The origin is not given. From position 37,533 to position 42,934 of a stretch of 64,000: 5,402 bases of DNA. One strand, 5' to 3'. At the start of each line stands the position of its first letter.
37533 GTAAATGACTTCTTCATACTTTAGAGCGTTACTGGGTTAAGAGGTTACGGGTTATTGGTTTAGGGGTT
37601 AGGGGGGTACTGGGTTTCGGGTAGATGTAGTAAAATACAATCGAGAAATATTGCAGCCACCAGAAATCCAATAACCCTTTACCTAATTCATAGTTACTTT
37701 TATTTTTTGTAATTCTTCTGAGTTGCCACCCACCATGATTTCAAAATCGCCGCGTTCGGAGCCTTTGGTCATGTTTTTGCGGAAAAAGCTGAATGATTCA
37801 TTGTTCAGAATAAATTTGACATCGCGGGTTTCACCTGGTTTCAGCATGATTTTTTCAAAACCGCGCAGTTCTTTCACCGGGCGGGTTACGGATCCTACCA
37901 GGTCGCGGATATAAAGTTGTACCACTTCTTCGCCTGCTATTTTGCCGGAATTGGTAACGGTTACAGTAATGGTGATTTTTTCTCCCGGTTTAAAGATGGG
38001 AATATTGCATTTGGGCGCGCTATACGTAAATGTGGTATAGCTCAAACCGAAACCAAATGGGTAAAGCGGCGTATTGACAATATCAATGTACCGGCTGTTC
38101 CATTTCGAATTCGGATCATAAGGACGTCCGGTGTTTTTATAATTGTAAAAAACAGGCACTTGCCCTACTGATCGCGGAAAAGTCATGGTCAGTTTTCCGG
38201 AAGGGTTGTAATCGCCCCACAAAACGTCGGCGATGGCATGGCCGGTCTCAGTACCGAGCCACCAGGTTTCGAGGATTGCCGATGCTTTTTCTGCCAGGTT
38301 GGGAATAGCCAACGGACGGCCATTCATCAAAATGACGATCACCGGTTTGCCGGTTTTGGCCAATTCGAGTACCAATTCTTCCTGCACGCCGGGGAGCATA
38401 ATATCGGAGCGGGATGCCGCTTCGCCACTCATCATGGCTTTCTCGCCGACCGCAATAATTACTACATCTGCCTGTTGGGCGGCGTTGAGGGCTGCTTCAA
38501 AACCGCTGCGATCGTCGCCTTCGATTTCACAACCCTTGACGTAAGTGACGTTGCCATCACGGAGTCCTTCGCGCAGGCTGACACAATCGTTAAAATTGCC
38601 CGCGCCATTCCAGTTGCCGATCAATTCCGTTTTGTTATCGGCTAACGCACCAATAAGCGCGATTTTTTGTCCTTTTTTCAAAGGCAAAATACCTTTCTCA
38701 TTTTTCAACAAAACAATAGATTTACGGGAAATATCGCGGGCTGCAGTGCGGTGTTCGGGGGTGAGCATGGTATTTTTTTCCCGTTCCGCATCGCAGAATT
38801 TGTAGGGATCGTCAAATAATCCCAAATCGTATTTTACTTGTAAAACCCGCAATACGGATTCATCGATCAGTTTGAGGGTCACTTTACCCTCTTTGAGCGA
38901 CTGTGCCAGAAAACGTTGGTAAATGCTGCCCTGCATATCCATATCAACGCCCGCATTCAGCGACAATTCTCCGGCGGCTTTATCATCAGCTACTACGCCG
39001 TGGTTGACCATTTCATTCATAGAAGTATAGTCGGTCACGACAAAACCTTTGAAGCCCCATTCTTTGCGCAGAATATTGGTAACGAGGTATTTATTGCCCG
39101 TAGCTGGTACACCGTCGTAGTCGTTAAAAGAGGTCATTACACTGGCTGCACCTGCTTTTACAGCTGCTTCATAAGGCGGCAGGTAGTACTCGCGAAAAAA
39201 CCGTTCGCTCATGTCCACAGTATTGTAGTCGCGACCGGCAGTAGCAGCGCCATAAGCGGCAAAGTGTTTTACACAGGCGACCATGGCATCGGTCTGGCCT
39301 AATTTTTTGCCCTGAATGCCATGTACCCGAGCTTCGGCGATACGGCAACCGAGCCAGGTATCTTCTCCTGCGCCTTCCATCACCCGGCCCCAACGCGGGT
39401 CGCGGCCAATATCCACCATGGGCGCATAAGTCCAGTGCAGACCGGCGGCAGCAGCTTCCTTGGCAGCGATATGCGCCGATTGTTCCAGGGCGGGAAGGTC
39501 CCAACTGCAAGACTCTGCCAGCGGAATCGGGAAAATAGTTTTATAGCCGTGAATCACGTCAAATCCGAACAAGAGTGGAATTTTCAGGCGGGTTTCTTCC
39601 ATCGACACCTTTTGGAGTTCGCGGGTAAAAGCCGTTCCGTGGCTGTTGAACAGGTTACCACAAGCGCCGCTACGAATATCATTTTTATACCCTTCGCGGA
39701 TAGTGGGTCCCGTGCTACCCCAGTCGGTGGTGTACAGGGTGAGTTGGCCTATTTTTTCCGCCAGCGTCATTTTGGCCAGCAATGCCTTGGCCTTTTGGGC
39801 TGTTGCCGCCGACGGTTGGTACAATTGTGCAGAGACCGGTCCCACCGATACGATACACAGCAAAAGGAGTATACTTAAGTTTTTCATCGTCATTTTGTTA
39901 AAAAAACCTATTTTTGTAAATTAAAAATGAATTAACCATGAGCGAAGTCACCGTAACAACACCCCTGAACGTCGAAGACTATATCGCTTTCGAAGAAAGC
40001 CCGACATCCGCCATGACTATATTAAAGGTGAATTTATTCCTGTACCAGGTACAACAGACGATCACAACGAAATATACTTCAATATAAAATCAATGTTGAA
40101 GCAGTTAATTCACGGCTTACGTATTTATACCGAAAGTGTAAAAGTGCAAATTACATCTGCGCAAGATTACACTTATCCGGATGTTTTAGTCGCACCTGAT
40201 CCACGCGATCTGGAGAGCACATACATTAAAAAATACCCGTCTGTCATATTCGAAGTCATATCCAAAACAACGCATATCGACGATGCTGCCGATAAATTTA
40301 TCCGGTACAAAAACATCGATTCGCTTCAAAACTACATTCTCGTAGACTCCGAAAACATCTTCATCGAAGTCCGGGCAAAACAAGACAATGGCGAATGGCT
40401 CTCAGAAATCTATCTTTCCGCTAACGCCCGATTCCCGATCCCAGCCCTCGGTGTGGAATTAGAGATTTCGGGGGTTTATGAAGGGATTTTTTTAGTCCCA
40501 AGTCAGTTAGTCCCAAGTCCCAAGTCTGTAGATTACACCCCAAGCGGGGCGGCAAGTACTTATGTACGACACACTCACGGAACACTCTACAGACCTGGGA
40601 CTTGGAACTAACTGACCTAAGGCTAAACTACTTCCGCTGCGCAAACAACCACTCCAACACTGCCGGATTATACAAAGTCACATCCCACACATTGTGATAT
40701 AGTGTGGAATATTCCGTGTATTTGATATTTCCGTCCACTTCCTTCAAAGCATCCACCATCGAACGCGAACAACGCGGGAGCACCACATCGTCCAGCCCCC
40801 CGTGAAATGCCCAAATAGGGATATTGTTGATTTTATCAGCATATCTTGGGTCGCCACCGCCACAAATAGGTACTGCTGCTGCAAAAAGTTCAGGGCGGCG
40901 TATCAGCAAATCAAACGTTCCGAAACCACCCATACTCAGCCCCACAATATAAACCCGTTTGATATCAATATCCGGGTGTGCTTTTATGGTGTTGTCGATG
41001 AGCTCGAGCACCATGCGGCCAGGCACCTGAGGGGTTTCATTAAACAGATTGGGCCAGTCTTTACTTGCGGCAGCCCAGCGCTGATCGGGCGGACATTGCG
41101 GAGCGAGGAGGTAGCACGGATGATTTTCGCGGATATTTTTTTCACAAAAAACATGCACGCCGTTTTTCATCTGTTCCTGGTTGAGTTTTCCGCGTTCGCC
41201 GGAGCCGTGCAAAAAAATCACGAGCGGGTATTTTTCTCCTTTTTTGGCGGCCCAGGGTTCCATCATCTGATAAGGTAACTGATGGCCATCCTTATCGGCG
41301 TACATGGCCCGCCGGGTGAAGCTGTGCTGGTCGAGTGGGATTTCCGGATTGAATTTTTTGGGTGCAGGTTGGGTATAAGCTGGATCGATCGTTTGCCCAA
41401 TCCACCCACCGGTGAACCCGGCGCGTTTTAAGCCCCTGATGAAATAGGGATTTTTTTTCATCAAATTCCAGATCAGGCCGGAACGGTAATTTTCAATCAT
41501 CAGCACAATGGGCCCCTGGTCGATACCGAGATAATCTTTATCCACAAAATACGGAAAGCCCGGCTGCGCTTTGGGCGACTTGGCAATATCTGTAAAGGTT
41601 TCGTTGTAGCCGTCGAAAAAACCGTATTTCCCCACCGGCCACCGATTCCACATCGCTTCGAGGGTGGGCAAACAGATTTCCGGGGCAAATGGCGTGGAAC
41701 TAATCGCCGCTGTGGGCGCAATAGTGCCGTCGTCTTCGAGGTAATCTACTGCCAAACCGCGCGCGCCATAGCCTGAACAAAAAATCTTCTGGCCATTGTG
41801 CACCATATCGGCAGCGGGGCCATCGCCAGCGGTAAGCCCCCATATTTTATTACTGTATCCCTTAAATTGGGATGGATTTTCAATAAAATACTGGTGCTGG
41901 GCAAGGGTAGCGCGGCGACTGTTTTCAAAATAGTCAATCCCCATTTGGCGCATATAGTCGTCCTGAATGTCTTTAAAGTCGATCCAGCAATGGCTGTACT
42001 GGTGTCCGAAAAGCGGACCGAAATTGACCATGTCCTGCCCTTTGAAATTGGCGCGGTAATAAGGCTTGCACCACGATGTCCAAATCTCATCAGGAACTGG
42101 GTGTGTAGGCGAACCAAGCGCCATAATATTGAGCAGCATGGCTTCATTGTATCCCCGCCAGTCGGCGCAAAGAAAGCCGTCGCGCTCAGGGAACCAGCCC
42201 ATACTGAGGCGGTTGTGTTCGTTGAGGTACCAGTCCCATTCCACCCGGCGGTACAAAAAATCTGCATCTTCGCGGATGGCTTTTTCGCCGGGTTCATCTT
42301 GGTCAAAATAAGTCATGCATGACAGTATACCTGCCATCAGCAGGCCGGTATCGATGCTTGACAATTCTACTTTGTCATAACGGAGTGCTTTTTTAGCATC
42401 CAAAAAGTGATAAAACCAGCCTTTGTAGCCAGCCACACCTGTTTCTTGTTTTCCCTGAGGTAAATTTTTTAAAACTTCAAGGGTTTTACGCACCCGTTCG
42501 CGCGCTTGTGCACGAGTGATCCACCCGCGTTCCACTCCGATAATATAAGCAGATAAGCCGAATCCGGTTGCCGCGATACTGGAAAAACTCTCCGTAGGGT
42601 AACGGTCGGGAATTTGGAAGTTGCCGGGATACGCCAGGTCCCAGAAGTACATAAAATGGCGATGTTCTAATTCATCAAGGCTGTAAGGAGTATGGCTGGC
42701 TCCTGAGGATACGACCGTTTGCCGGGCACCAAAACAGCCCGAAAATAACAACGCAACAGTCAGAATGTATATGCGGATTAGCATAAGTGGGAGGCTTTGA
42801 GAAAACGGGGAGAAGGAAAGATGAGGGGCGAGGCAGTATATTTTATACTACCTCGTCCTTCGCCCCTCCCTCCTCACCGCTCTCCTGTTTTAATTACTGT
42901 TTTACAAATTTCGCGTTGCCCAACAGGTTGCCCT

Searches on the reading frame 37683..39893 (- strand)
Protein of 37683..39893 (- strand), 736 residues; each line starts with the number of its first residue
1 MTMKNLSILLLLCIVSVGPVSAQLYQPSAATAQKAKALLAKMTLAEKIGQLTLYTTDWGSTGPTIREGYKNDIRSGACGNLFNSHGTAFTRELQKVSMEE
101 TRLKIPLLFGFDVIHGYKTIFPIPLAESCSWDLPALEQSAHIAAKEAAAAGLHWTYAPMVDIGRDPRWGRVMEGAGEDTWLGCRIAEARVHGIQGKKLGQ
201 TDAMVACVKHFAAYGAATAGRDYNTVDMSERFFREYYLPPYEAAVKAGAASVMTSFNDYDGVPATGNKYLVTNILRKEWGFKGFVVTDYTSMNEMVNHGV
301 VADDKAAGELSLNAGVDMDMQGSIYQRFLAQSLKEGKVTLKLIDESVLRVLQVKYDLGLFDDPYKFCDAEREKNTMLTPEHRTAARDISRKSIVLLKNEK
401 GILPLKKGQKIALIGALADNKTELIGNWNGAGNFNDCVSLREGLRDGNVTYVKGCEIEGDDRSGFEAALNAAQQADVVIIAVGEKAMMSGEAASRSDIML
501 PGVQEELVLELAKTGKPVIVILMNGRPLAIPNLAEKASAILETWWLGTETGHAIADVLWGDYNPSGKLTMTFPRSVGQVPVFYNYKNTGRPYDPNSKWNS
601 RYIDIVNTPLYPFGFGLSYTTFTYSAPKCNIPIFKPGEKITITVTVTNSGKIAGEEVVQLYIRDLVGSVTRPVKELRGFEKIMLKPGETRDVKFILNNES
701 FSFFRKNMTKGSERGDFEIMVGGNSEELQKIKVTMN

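Call 70: search_protein_families(library=pfam, proteins=[window:37683-39893:-], max_evalue=0.00001)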
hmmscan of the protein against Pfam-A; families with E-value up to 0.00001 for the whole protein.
window:37683-39893:- (736 aa): 3 families
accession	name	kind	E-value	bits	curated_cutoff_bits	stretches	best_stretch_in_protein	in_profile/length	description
PF00933.27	Glyco_hydro_3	-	1.9e-68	231.7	27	1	43-353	1-316/316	Glycosyl hydrolase family 3 N terminal domain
PF01915.27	Glyco_hydro_3_C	-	3.5e-58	197.3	31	1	393-619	1-200/200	Glycosyl hydrolase family 3 C-terminal domain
PF14310.12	Fn3-like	-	3.2e-23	82.1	25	1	656-725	1-71/71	Fibronectin type III-like domain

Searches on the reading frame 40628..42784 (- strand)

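Call 70: search_protein_families(library=pfam, proteins=[window:40628-42784:-], max_evalue=0.00001)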
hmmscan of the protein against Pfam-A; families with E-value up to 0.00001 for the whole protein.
window:40628-42784:- (718 aa): 4 families
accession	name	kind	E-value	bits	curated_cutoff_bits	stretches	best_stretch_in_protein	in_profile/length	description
PF10091.15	Glycoamylase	-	4.8e-75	252.3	27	1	208-446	3-221/221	Putative glucoamylase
PF02230.22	Abhydrolase_2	-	3.4e-08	34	23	1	514-703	9-205/217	Phospholipase/Carboxylesterase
PF12146.15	Hydrolase_4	-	2.1e-06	27.7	27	0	652-699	190-234/239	Serine aminopeptidase, S33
PF00326.27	Peptidase_S9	-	3.7e-06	27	22.6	0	596-655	52-110/213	Prolyl oligopeptidase family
